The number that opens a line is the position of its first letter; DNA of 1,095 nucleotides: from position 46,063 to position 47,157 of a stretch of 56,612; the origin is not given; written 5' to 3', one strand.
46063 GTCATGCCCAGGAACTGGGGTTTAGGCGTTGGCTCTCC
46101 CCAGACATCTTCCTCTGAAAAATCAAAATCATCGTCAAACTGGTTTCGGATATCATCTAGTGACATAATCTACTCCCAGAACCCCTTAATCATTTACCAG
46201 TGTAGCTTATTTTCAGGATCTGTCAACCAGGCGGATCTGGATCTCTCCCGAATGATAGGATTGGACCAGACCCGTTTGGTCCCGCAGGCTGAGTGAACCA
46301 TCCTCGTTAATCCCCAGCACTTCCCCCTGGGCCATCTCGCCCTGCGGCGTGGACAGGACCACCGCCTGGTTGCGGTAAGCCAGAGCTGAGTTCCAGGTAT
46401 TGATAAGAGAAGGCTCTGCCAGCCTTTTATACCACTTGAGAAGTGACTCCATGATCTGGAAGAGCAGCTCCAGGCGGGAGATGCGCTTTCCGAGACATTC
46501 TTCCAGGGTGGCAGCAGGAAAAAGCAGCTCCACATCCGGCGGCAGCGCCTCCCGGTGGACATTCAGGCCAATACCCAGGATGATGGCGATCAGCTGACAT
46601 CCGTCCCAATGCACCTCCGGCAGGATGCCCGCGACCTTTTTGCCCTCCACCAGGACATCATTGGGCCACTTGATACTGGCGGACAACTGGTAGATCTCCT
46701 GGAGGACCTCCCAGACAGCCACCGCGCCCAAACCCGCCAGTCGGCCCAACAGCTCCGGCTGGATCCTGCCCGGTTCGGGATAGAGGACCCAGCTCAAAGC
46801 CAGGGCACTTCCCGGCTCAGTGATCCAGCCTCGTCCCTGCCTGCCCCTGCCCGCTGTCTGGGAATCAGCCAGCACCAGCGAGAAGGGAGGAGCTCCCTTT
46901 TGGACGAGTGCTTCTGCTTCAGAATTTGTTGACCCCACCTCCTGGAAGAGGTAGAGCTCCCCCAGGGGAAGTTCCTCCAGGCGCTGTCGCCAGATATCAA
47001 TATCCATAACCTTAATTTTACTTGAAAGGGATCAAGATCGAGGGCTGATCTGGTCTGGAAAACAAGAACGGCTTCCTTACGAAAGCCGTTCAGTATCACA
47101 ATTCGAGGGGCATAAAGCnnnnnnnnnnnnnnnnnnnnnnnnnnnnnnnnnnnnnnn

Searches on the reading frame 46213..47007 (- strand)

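Call 79: search_protein_families(library=pfam, proteins=[window:46213-47007:-], max_evalue=0.001)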
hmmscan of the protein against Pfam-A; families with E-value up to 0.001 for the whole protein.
window:46213-47007:- (264 aa): 2 families
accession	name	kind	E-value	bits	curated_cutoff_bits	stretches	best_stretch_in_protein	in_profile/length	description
PF03099.24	BPL_LplA_LipB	-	1.1e-17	64.6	21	1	33-149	15-133/133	Biotin/lipoate A/B protein ligase family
PF02237.23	BPL_C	-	3.4e-05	24.1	21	1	213-259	3-48/48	Biotin protein ligase C terminal domain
